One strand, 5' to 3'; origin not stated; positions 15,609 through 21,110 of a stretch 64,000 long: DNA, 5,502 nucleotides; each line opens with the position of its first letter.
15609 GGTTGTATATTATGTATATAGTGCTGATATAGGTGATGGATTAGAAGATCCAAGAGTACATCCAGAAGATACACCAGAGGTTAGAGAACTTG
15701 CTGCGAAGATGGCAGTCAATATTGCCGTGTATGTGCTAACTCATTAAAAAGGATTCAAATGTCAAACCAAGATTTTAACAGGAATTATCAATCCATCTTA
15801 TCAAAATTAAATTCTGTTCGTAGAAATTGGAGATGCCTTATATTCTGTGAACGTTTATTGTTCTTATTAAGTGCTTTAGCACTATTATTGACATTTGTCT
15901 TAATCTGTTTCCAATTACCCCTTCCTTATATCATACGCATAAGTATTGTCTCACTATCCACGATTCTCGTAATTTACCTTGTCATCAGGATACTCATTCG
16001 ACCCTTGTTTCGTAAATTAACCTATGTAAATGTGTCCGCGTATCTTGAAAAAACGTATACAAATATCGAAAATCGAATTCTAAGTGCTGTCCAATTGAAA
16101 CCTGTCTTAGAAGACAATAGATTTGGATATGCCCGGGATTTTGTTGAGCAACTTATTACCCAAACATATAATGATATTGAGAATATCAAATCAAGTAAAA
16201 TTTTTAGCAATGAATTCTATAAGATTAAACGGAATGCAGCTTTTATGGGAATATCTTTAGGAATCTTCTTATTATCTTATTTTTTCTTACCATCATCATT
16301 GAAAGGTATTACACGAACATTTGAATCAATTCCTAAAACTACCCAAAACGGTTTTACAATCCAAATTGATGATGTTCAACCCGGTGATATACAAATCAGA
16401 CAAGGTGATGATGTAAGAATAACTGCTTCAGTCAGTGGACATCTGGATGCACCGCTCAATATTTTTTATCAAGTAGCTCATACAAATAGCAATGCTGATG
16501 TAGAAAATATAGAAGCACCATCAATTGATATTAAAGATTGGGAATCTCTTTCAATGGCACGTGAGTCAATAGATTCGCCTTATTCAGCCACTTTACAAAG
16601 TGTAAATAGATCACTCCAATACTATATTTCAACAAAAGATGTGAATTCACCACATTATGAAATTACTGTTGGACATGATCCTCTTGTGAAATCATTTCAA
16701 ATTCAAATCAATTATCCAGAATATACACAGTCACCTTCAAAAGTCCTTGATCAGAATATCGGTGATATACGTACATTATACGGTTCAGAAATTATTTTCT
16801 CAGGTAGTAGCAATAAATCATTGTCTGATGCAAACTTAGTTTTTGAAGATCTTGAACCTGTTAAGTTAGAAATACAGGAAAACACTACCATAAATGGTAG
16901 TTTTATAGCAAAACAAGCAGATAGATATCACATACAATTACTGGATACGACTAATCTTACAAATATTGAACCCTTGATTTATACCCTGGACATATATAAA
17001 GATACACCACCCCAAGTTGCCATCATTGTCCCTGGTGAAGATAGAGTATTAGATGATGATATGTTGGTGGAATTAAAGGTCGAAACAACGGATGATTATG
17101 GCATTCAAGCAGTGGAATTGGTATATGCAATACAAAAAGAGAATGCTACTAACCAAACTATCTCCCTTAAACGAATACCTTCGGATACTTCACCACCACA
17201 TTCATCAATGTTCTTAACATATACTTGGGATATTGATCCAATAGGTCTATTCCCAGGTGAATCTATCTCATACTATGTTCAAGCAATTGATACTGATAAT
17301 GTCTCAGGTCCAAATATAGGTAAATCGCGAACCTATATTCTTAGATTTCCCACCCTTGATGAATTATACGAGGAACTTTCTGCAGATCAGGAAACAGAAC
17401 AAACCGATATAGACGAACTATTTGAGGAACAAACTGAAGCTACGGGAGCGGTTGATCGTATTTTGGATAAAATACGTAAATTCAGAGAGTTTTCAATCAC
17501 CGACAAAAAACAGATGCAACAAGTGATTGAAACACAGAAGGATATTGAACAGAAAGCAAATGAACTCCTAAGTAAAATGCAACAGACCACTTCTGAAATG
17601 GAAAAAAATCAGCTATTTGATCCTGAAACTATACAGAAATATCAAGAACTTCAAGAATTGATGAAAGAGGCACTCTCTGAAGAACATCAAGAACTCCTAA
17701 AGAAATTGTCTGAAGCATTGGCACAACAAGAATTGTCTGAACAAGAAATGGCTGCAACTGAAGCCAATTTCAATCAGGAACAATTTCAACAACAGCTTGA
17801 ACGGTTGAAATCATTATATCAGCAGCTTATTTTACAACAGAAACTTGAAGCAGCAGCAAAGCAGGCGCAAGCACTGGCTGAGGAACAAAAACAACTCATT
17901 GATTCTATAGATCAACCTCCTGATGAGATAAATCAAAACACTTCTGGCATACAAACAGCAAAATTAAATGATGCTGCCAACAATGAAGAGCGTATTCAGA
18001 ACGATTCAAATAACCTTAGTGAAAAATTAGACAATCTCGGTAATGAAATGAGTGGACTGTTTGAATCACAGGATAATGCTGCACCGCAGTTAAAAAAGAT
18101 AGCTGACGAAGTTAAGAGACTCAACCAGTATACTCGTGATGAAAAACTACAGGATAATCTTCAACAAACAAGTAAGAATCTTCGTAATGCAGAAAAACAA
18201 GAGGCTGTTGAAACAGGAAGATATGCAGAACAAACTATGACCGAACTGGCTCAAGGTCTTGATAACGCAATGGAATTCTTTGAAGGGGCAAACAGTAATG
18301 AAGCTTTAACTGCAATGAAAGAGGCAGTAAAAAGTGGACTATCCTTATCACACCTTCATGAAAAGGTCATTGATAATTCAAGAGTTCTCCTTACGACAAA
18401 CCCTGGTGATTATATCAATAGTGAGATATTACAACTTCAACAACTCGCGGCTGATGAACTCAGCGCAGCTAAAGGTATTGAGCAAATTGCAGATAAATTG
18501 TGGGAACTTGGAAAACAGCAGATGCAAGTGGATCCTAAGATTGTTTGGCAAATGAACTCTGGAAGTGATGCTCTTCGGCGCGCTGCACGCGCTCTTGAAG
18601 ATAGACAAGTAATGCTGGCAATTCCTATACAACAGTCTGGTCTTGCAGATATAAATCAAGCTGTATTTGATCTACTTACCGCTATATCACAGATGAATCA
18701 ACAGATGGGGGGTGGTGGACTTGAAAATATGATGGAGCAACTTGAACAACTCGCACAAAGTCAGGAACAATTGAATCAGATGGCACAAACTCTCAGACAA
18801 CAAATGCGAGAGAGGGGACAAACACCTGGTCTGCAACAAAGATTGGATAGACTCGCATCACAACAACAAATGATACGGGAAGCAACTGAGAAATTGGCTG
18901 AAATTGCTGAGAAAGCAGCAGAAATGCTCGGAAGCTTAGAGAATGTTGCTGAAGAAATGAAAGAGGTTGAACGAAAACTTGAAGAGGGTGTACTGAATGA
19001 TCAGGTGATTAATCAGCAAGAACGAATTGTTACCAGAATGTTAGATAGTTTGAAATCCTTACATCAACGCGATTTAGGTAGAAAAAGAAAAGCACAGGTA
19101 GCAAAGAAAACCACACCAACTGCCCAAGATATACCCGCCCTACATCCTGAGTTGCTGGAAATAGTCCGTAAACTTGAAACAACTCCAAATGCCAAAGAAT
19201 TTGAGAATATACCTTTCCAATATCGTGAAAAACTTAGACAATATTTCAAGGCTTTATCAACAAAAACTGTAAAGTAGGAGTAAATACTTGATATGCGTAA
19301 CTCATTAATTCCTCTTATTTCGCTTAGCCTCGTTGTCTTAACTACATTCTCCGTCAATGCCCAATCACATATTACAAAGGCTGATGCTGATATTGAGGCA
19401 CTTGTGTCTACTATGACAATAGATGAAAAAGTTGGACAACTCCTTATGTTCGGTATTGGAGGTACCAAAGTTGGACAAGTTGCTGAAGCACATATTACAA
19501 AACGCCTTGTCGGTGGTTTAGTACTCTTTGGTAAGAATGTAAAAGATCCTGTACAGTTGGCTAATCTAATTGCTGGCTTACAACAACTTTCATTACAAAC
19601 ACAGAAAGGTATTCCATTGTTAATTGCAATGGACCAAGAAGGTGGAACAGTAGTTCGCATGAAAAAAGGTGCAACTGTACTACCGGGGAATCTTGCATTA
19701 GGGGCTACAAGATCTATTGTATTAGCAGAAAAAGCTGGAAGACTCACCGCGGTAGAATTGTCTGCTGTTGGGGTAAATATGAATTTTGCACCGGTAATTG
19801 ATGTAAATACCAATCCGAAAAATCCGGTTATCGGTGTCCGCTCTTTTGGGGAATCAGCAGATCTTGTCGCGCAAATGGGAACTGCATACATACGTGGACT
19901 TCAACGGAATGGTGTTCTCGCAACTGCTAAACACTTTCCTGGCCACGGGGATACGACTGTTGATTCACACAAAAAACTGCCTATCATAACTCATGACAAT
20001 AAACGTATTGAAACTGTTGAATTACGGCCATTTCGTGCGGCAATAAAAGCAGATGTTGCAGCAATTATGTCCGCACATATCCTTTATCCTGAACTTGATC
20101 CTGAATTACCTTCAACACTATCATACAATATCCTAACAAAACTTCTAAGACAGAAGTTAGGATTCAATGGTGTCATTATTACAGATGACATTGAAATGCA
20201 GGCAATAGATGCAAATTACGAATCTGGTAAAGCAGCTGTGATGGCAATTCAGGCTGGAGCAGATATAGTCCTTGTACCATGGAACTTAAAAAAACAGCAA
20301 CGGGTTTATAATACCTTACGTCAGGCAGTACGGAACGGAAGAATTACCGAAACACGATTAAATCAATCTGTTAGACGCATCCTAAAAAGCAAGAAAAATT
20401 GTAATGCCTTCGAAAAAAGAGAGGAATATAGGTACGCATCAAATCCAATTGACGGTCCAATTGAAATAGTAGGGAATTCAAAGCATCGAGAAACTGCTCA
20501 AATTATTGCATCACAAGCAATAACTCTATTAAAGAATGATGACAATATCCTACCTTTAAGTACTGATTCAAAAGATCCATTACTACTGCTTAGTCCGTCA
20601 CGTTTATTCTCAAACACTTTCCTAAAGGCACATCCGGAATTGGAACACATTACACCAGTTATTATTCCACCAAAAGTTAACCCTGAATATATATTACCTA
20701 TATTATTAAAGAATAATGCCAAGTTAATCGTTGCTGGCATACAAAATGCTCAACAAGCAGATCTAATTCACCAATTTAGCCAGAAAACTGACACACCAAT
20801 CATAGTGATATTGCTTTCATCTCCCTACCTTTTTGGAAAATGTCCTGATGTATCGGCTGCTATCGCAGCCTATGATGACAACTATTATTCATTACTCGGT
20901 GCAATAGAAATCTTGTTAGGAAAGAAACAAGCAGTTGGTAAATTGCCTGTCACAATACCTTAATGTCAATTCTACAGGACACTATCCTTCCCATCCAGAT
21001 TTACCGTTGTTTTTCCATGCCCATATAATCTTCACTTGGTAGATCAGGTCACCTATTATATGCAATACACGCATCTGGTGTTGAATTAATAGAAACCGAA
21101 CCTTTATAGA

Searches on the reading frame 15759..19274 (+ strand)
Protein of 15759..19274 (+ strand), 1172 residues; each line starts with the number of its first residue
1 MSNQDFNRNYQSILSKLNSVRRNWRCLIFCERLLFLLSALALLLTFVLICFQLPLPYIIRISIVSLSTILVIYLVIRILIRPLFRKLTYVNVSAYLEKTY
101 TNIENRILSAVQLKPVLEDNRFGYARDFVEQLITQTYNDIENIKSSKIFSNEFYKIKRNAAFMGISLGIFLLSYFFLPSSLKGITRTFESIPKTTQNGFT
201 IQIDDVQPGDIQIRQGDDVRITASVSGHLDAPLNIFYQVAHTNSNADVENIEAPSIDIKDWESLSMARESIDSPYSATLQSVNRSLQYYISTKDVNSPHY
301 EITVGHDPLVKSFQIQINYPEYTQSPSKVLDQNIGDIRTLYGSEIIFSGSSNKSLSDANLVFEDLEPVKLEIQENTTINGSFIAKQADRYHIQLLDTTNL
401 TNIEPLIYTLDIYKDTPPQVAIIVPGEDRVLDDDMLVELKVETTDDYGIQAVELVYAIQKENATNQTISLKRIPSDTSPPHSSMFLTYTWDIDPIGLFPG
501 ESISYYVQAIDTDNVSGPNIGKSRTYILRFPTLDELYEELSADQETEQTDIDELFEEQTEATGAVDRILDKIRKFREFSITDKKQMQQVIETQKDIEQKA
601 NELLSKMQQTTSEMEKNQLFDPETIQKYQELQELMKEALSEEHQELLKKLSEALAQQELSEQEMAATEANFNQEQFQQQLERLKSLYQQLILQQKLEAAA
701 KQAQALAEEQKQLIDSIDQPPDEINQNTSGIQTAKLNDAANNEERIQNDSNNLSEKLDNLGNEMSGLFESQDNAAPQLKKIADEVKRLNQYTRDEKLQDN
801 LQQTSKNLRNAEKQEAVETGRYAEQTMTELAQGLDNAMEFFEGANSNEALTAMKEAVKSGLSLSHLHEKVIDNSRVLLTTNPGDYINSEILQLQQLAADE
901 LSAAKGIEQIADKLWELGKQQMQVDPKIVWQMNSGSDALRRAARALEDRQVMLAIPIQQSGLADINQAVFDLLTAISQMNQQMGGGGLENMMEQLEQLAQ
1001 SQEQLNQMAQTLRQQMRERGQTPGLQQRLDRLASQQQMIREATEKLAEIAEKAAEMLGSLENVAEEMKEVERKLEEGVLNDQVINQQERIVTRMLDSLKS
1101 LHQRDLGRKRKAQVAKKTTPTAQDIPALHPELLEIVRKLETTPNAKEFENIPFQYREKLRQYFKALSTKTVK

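Call 16: search_protein_families(library=pfam, proteins=[window:15759-19274:+], max_evalue=0.001)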
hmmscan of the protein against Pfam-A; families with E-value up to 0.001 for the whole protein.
window:15759-19274:+ (1172 aa): 1 family
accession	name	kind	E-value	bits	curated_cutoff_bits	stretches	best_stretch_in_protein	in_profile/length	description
PF13779.11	DUF4175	-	1.8e-06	26.8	27.3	1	317-467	190-332/825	Domain of unknown function (DUF4175)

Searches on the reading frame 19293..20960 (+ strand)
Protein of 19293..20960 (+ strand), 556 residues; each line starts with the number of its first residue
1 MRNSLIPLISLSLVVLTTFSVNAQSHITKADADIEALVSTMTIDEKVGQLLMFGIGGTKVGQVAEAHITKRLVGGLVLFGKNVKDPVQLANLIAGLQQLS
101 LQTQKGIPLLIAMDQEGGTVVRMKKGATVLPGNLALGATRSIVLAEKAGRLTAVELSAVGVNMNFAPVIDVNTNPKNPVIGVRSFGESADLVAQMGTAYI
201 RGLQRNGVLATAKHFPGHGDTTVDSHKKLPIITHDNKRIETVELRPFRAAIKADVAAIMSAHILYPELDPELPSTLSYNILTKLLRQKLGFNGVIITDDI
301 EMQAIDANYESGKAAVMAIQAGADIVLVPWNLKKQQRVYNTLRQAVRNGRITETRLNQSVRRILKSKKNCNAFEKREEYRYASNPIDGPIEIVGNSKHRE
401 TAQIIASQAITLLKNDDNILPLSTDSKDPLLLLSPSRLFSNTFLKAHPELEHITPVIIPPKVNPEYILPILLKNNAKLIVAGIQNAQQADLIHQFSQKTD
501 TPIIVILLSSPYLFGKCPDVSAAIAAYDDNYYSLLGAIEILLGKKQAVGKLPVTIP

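Call 16: search_protein_families(library=pfam, proteins=[window:19293-20960:+], max_evalue=0.001)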
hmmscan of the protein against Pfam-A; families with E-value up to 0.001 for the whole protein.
window:19293-20960:+ (556 aa): 2 families
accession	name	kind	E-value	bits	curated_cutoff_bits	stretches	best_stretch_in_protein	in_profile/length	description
PF00933.27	Glyco_hydro_3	-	7.1e-105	351.3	27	1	42-365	1-315/316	Glycosyl hydrolase family 3 N terminal domain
PF01915.27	Glyco_hydro_3_C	-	1.5e-08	35.3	31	1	486-556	98-170/200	Glycosyl hydrolase family 3 C-terminal domain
